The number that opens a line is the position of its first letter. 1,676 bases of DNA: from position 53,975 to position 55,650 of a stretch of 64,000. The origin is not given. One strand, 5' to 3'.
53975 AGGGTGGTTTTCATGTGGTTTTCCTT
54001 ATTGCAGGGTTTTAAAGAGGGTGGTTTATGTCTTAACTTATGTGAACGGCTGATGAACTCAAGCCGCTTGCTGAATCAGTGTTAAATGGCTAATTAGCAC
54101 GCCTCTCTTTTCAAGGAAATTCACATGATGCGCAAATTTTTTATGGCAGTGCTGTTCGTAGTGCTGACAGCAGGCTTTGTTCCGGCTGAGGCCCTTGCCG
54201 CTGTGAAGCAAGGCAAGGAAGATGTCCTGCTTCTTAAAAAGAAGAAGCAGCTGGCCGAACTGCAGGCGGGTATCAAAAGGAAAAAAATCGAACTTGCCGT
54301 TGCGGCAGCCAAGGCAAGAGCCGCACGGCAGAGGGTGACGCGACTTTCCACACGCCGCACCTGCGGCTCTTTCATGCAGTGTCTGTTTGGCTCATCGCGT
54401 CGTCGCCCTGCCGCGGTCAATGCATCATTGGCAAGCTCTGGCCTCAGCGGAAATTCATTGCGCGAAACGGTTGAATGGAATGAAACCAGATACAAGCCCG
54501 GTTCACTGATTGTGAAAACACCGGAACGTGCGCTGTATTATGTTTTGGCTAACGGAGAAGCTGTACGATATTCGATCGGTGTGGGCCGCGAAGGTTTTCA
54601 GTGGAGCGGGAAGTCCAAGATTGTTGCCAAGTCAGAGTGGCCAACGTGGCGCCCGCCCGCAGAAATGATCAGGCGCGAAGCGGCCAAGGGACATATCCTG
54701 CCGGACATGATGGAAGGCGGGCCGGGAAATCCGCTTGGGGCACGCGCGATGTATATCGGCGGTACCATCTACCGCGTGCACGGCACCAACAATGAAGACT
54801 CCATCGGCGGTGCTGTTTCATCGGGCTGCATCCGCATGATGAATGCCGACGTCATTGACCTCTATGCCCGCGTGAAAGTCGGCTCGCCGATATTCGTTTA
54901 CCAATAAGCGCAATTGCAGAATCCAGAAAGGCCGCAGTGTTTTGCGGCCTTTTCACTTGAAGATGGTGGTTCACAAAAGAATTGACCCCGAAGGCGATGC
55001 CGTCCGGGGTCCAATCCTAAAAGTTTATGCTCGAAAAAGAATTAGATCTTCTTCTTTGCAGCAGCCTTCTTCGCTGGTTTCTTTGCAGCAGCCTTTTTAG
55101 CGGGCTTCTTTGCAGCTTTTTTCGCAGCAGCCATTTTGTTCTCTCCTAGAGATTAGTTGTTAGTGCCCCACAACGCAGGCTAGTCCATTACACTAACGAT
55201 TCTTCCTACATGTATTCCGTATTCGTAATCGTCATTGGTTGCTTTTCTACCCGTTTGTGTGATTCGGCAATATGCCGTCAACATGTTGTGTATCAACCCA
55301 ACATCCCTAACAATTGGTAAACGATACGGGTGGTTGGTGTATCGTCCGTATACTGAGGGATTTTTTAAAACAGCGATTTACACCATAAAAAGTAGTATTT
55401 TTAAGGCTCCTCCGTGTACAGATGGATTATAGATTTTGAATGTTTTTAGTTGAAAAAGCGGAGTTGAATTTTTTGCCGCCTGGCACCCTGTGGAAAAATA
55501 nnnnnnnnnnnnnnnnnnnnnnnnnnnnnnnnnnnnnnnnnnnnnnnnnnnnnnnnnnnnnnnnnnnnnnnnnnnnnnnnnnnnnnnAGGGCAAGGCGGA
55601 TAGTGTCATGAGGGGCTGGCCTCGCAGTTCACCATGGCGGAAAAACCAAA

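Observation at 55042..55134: Unannotated 30-aa histone-H1-like microprotein (13 Lys, 13 Ala, 2 Pro)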

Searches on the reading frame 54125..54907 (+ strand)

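Call 49: search_protein_families(library=pfam, proteins=[window:54125-54907:+], max_evalue=0.001)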
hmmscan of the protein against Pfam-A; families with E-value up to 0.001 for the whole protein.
window:54125-54907:+ (260 aa): 1 family
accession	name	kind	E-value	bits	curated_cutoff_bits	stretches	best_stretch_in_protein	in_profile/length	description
PF03734.19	YkuD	-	7e-19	69.3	23.4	1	128-258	4-146/146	L,D-transpeptidase catalytic domain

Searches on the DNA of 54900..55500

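Call 16: search_rna_families(source=window, start=54900, end=55500, threshold=evalue, max_evalue=10)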
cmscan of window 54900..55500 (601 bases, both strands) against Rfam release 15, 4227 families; matches with E-value up to 10: 6.
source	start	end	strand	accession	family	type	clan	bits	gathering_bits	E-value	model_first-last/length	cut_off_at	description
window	54925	54958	+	RF02066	STnc320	Gene; sRNA;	-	20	50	0.35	19-55/55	no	Salmonella enterica sRNA STnc320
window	54973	55018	-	RF00489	ctRNA_p42d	Gene; antisense;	-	16.8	50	1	1-46/46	no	ctRNA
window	54927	54952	+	RF02057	STnc40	Gene; sRNA;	-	16.6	45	4.7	43-68/70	no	Salmonella enterica sRNA STnc40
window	54925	54960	+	RF00489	ctRNA_p42d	Gene; antisense;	-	16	50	1.8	1-46/46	no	ctRNA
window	54926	54953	-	RF00617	cHP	Cis-reg;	CL00129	15.3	40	2.5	17-39/45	no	Flavivirus capsid hairpin cHP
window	55076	55123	-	RF00521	SAM_alpha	Cis-reg; riboswitch;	-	12.9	36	3.4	1-79/79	no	Alpha-proteobacteria SAM riboswitch aptamer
